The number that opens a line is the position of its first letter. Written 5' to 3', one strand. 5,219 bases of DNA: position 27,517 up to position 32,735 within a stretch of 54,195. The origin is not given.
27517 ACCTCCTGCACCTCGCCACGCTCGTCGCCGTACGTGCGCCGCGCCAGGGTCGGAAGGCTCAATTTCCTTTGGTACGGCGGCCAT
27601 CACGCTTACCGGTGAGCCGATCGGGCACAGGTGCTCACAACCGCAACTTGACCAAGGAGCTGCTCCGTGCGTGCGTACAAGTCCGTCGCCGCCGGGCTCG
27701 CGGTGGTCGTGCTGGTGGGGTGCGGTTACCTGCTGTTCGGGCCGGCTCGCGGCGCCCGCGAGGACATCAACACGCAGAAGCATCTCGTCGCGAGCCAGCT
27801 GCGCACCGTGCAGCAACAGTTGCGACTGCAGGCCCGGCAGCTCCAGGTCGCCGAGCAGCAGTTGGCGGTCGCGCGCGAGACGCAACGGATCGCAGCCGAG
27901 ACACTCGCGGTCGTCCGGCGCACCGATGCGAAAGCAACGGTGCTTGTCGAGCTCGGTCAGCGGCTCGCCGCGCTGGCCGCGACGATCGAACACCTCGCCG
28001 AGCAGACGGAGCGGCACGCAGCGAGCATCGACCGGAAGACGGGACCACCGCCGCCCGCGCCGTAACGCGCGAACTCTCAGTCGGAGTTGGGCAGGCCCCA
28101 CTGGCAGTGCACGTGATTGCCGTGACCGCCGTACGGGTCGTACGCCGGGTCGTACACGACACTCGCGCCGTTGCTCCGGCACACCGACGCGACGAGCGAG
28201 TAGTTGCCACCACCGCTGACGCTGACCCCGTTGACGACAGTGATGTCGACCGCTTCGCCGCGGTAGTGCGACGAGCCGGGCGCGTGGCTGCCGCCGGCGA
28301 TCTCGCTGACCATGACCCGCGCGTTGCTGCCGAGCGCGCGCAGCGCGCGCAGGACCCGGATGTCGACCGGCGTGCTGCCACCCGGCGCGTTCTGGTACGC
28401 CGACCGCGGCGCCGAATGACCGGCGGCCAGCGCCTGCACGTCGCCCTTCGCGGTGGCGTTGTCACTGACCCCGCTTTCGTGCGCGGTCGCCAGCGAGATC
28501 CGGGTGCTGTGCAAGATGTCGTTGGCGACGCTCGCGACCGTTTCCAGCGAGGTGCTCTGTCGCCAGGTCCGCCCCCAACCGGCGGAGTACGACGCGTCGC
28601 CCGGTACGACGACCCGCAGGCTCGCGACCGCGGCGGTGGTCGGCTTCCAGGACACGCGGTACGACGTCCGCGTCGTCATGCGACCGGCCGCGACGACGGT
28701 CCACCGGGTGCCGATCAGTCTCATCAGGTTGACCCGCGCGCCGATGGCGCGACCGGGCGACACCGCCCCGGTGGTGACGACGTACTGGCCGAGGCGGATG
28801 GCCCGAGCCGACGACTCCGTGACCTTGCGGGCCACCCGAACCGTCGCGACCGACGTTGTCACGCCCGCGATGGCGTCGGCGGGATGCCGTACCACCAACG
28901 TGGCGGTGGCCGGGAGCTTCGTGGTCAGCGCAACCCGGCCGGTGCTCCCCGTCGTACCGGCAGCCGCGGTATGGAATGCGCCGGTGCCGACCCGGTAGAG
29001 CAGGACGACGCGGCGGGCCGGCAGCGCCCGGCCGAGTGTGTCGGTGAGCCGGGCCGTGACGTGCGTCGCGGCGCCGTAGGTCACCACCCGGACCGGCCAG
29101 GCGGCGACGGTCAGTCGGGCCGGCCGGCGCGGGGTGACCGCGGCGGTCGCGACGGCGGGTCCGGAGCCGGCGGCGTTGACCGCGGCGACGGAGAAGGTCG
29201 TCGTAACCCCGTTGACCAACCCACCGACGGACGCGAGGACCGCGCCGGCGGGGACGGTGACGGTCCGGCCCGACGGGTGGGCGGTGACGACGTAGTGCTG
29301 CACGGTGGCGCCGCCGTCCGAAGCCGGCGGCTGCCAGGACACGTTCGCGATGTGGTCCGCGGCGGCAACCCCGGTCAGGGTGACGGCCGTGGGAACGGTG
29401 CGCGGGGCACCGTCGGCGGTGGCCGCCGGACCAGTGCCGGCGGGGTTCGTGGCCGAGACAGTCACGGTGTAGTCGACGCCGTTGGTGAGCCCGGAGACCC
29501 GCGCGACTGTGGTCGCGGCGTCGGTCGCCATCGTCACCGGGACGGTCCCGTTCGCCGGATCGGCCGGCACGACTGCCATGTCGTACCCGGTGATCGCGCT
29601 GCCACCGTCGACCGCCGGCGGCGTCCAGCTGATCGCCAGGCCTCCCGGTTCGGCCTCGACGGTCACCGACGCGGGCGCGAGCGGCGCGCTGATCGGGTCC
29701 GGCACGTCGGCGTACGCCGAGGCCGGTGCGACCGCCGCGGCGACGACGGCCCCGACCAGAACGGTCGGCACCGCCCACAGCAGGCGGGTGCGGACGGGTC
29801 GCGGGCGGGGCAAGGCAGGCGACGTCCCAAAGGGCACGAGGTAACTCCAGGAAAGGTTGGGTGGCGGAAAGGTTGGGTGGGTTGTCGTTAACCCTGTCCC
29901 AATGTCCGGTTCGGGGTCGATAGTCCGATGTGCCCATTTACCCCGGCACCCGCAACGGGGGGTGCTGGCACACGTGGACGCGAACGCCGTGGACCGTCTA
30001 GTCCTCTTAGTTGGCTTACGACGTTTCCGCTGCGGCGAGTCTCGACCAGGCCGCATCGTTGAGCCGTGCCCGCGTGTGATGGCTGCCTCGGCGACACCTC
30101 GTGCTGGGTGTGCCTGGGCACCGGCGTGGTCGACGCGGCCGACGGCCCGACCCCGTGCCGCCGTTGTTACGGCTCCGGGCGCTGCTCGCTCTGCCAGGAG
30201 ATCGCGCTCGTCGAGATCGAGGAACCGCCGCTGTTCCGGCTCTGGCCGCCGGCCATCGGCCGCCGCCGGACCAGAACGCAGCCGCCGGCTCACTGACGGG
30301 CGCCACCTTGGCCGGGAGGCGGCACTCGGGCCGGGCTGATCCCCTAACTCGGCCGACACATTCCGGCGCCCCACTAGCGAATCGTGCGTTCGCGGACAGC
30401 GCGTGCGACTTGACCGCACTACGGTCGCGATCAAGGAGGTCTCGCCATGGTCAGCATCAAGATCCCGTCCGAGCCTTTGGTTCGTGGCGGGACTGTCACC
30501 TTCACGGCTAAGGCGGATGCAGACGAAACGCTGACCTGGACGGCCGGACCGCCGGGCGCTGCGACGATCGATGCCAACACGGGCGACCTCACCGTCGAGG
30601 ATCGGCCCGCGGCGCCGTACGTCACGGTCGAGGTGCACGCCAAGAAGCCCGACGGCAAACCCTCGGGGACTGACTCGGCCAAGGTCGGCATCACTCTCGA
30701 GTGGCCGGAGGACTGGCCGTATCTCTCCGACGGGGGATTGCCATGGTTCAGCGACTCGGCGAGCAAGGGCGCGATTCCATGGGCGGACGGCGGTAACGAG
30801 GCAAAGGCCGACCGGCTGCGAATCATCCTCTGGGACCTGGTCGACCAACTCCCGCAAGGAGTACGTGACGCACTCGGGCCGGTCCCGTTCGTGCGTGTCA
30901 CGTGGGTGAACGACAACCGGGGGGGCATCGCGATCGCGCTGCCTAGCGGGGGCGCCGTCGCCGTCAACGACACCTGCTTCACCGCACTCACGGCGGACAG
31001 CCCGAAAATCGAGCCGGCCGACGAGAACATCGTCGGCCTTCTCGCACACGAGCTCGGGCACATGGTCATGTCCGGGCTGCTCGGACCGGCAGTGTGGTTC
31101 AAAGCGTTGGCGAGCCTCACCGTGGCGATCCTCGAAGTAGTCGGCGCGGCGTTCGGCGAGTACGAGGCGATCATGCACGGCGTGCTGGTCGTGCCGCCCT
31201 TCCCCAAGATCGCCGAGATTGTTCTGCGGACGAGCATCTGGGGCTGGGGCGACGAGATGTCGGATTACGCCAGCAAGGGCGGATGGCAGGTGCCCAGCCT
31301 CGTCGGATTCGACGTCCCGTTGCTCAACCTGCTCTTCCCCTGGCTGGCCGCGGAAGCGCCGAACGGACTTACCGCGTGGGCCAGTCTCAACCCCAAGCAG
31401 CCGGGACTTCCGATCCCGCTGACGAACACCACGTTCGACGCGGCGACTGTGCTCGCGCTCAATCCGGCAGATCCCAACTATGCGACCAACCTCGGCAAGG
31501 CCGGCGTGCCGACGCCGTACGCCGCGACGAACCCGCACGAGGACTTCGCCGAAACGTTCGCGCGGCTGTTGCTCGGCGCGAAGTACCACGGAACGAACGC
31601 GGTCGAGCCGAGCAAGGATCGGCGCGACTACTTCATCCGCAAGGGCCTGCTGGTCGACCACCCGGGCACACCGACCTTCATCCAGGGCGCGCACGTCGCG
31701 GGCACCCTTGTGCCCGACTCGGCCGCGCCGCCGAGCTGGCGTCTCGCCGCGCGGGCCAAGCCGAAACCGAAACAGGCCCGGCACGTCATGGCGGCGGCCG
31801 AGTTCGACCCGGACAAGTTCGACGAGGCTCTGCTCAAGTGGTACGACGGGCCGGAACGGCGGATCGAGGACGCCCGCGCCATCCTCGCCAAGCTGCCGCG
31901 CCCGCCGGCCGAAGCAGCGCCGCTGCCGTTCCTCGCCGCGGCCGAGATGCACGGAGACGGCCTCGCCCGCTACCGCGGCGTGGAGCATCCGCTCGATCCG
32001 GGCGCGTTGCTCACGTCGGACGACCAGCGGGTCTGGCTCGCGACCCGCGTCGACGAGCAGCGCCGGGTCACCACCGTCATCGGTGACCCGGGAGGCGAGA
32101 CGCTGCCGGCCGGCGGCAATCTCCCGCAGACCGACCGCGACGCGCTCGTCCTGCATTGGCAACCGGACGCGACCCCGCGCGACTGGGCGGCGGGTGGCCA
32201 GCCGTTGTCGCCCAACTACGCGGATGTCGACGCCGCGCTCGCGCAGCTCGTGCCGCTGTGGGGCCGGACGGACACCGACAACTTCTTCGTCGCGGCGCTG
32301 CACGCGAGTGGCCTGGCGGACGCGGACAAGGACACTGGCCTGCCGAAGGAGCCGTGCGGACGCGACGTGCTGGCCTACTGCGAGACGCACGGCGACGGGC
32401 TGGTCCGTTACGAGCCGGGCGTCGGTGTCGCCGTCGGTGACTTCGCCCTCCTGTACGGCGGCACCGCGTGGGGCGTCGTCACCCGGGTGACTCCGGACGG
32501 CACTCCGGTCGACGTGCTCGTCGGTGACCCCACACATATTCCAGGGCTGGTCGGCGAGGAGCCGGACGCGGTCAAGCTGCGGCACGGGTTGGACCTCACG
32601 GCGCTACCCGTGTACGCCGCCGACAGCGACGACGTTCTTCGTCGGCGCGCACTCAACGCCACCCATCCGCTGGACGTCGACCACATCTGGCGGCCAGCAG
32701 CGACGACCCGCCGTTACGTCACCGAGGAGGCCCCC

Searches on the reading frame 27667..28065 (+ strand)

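Call 7: search_protein_families(library=pfam, proteins=[window:27667-28065:+], max_evalue=0.01)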
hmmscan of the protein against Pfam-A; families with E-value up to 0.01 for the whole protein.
window:27667-28065:+ (132 aa): 1 family
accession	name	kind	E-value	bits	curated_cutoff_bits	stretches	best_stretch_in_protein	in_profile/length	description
PF02996.22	Prefoldin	-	0.00029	21.2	23.2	0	13-68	61-116/120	Prefoldin subunit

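Call 74: search_protein_families(library=ncbifam, proteins=[window:27667-28065:+], max_evalue=0.01)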
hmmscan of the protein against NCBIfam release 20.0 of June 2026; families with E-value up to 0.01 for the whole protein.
window:27667-28065:+ (132 aa): 2 families
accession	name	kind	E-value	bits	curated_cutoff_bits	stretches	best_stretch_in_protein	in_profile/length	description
TIGR00293.1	TIGR00293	equivalog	0.0014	18.7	53.9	0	13-67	70-124/129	prefoldin subunit alpha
TIGR02168.1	SMC_prok_B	equivalog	0.0019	16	567.35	1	35-120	671-757/1181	chromosome segregation protein SMC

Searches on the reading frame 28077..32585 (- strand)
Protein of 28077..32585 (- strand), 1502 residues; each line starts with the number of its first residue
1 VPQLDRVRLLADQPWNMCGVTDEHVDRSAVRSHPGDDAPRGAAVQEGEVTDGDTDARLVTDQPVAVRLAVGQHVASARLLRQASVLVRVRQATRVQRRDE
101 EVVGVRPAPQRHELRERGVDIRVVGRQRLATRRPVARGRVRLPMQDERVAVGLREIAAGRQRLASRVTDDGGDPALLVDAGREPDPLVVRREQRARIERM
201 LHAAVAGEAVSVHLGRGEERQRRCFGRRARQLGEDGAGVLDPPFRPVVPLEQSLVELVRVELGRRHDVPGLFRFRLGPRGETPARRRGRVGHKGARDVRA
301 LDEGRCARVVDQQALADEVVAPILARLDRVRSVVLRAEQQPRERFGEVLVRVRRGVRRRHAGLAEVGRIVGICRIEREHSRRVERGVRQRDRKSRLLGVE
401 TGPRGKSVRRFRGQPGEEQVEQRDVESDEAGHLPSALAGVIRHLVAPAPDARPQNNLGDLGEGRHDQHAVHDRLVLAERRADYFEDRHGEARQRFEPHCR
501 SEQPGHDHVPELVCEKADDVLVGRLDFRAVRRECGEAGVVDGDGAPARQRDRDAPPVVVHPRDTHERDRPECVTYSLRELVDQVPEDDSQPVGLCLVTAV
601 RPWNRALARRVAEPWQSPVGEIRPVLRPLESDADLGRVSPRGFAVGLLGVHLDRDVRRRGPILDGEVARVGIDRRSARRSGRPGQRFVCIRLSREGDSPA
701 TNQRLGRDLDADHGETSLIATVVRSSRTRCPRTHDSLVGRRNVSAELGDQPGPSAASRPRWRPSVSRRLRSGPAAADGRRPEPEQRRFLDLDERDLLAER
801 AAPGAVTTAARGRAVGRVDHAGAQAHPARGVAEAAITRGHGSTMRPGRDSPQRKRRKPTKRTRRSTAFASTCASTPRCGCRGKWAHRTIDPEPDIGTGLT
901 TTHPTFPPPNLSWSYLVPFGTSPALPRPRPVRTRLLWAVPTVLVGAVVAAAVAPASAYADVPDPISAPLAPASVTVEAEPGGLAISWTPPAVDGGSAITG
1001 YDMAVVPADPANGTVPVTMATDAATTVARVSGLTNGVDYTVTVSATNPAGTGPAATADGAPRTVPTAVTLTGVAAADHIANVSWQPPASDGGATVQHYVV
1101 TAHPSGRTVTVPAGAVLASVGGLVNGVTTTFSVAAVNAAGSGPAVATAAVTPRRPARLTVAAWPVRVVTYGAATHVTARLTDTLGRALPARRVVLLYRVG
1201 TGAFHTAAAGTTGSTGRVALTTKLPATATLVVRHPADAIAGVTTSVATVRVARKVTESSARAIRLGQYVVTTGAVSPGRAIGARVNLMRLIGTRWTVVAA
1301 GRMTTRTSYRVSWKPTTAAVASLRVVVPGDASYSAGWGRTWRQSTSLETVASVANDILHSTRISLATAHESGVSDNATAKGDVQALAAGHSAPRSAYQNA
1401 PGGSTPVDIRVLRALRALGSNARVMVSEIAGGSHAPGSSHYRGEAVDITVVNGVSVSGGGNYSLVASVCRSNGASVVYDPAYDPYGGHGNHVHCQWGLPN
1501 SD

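Call 73: search_protein_families(library=pfam, proteins=[window:28077-32585:-], max_evalue=0.001)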
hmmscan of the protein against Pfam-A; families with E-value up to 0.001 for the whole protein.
window:28077-32585:- (1502 aa): 1 family
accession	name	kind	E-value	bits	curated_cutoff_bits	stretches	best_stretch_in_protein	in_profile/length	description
PF00041.27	fn3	-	2.8e-21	75.9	25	2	970-1054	2-77/84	Fibronectin type III domain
